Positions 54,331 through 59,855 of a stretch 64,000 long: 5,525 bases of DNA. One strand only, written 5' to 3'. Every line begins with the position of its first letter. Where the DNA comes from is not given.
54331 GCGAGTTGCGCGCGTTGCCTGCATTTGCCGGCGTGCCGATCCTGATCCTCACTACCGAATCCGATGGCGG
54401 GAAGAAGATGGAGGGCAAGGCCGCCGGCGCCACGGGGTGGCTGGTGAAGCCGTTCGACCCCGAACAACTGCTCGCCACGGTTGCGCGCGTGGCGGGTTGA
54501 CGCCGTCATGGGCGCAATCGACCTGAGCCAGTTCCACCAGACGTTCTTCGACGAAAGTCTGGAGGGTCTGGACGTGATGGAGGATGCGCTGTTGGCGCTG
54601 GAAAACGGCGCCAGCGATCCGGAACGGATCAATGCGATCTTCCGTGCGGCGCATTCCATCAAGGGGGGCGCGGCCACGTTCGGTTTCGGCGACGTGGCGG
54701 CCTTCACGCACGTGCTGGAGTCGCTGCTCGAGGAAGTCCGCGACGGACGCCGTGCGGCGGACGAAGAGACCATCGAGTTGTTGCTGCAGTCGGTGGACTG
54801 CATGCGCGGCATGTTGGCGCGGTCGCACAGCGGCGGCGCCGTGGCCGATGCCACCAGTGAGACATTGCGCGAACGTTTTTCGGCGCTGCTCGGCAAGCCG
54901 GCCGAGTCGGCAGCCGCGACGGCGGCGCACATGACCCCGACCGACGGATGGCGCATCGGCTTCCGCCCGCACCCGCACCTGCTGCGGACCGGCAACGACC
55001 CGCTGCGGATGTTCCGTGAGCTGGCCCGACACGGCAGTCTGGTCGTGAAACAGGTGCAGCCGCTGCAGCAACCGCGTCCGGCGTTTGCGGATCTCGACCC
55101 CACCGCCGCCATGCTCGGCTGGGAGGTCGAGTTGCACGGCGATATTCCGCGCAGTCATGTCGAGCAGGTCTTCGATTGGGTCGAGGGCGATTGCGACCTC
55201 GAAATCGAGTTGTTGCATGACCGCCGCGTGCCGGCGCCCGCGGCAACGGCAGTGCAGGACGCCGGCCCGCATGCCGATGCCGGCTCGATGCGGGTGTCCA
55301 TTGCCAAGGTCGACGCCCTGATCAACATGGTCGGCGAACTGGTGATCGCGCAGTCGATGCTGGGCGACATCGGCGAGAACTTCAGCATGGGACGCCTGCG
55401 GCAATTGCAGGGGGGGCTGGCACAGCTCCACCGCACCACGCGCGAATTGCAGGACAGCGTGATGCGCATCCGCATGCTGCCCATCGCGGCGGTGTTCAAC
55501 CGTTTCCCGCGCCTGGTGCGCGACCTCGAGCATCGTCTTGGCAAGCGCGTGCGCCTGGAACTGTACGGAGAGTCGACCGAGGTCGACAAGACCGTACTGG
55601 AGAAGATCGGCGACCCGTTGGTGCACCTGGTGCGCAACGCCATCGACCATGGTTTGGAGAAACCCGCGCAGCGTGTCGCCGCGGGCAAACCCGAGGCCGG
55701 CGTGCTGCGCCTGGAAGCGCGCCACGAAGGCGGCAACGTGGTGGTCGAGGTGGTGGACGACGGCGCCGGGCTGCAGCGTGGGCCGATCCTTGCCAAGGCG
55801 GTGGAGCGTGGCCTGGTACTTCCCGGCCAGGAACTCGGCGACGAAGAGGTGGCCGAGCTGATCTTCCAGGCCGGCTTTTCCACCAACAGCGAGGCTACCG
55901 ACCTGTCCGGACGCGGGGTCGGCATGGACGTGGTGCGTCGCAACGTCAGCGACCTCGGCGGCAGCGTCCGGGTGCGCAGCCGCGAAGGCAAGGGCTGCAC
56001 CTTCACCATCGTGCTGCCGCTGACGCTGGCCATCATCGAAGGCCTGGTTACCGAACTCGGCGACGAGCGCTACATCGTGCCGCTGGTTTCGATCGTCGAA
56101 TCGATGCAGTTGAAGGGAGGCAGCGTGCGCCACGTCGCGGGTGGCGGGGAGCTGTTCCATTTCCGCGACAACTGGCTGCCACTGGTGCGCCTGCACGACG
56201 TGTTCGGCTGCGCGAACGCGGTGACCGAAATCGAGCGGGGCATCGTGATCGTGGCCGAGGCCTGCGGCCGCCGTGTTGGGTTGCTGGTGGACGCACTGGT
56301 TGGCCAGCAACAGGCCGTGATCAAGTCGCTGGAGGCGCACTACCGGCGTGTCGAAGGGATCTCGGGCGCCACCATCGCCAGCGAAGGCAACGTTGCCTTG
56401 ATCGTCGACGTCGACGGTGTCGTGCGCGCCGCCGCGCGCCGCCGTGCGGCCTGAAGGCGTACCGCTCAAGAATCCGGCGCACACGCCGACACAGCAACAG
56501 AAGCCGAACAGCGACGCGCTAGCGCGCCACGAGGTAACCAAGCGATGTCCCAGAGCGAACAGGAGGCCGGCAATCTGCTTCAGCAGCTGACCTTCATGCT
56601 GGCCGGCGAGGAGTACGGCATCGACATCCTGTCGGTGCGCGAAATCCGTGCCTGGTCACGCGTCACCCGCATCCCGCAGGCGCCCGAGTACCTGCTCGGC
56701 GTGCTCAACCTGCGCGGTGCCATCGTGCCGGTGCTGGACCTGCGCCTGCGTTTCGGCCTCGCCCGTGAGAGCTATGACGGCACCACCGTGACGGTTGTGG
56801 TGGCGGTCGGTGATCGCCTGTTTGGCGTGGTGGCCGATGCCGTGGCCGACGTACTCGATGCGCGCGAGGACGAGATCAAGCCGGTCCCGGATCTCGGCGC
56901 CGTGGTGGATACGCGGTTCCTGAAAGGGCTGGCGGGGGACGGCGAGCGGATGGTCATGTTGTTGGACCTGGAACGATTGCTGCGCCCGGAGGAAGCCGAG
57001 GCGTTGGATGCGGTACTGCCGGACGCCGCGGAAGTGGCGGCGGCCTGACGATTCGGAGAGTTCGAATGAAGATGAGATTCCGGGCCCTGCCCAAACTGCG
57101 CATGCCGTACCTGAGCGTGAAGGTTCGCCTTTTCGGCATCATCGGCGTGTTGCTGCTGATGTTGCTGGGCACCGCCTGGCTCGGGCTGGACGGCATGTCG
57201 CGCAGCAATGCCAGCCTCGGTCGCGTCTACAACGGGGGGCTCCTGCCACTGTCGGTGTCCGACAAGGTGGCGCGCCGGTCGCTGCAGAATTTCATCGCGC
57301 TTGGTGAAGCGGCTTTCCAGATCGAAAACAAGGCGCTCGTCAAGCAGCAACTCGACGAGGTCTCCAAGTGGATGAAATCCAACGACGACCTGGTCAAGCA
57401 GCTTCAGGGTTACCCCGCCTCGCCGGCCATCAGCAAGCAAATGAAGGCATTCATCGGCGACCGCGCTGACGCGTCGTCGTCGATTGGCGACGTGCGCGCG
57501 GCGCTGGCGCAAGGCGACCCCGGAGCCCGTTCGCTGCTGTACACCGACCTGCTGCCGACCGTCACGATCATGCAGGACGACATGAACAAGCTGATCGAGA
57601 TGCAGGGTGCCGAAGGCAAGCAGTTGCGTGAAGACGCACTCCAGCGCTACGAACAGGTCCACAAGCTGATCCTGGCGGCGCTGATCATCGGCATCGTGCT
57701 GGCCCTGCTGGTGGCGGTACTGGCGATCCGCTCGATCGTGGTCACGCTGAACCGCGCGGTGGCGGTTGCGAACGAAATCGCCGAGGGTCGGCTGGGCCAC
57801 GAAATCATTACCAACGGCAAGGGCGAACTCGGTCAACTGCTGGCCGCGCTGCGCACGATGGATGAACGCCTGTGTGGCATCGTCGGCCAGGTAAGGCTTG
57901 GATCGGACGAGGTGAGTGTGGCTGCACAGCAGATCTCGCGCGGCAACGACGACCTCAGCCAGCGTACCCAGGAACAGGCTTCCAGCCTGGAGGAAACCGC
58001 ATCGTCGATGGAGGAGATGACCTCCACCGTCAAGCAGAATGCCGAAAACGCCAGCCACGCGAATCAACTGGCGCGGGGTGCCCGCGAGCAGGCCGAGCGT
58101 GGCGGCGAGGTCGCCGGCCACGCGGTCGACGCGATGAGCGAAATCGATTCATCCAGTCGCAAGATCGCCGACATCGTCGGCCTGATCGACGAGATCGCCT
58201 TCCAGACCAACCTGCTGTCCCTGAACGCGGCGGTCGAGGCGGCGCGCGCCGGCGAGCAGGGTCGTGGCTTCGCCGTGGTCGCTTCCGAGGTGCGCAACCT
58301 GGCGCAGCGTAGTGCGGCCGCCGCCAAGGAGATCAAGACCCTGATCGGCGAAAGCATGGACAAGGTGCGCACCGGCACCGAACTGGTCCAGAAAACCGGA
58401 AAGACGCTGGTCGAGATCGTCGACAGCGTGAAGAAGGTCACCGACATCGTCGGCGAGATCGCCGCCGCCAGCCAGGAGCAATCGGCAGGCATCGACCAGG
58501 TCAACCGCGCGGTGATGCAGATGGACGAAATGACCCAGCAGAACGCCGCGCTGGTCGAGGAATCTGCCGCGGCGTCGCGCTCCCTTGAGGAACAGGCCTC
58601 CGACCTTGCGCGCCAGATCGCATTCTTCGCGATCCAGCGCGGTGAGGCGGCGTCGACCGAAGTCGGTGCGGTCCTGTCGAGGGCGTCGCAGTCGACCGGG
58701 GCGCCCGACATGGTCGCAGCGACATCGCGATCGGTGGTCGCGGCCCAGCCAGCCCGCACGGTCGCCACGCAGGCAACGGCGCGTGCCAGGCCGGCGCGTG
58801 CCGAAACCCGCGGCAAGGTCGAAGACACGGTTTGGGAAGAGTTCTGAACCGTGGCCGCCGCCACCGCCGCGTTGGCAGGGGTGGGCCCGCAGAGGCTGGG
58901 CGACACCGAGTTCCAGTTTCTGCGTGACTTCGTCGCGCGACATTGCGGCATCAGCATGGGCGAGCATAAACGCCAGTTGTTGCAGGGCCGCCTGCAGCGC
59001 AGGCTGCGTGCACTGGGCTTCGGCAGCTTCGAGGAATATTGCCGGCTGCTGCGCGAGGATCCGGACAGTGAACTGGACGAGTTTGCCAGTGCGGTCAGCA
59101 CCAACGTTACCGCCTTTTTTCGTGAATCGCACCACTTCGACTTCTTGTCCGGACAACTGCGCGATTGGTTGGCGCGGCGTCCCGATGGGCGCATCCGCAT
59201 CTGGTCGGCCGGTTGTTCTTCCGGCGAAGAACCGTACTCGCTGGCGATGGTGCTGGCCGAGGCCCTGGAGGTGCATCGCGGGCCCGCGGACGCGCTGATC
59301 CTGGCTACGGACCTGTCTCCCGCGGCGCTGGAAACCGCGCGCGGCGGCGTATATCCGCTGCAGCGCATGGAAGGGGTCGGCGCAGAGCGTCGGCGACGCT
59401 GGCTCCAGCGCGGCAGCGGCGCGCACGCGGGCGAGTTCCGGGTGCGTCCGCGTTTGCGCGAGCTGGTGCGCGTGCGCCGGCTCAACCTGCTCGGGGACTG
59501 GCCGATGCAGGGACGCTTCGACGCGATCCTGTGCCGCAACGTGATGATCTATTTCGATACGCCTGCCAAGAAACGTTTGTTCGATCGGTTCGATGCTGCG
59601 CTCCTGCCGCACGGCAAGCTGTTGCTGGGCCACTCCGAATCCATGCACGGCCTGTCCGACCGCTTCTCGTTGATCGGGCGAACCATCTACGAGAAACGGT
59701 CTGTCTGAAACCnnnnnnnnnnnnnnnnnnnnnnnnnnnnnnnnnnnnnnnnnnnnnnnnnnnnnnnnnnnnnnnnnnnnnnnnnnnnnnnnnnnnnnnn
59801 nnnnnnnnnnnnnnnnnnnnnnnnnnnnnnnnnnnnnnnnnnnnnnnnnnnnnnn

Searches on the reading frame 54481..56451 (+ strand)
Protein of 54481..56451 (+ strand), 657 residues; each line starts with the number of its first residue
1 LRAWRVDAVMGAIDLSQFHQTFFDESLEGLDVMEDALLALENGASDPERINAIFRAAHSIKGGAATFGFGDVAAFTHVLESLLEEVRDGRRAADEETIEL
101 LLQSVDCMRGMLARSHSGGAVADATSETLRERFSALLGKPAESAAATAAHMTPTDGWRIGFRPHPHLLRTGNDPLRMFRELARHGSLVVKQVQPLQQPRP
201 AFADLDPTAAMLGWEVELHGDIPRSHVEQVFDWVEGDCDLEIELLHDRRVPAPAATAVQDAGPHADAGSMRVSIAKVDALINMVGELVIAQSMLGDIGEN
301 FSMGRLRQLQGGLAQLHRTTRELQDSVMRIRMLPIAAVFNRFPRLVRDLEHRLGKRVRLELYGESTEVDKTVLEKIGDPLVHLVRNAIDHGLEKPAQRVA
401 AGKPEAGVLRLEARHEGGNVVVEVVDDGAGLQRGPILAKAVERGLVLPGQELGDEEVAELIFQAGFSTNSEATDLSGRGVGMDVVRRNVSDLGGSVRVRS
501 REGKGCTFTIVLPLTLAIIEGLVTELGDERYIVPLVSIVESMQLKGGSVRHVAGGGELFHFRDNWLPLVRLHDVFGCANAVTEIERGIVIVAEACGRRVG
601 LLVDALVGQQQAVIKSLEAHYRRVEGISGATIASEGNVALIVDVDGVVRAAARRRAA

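Call 48: search_protein_families(library=pfam, proteins=[window:54481-56451:+], max_evalue=0.0001)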
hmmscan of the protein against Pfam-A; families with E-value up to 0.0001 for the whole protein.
window:54481-56451:+ (657 aa): 4 families
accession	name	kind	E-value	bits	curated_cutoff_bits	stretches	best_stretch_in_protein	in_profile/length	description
PF01584.24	CheW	-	2.3e-24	86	23.5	1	520-650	1-136/138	CheW-like domain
PF02518.31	HATPase_c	-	7e-19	68.7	26.4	1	379-515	5-110/111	Histidine kinase-, DNA gyrase B-, and HSP90-like ATPase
PF02895.20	H-kinase_dim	-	9.7e-19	68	23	1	269-330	3-68/68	Signal transducing histidine kinase, homodimeric domain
PF01627.28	Hpt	-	1.7e-17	63.9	24.6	1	18-106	2-79/84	Hpt domain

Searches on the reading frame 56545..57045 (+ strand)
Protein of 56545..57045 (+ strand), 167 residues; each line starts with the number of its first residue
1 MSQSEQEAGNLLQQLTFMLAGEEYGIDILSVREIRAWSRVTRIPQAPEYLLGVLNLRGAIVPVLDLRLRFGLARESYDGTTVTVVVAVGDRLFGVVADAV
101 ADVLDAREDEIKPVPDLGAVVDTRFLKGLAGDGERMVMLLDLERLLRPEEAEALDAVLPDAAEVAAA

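Call 48: search_protein_families(library=pfam, proteins=[window:56545-57045:+], max_evalue=0.0001)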
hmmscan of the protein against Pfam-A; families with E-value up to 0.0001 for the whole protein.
window:56545-57045:+ (167 aa): 1 family
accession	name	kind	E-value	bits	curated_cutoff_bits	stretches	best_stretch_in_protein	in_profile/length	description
PF01584.24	CheW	-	2.9e-37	127.8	23.5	1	15-147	3-135/138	CheW-like domain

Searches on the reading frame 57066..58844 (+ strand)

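Call 48: search_protein_families(library=pfam, proteins=[window:57066-58844:+], max_evalue=0.0001)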
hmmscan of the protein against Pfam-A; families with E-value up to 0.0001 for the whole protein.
window:57066-58844:+ (593 aa): 4 families
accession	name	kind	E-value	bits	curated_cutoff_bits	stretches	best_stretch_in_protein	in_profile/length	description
PF00015.26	MCPsignal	-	7.1e-55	185.9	34.6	1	334-490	2-172/172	Methyl-accepting chemotaxis protein (MCP) signalling domain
PF12729.13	4HB_MCP_1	-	2.3e-10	40.7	27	1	16-195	2-181/181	Four helix bundle sensory module for signal transduction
PF02203.21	TarH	-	8.5e-10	39.3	25.2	1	16-152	5-144/177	Tar ligand binding domain homologue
PF00672.30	HAMP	-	4.8e-08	33.6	25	1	220-265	2-47/53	HAMP domain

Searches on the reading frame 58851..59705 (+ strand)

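Call 48: search_protein_families(library=pfam, proteins=[window:58851-59705:+], max_evalue=0.0001)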
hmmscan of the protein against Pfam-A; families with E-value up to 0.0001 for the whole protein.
window:58851-59705:+ (285 aa): 2 families
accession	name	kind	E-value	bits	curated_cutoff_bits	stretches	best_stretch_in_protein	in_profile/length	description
PF01739.24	CheR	-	9.6e-56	188.7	27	1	85-279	1-193/195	CheR methyltransferase, SAM binding domain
PF03705.20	CheR_N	-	7.2e-19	67.7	27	1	20-71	2-53/53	CheR methyltransferase, all-alpha domain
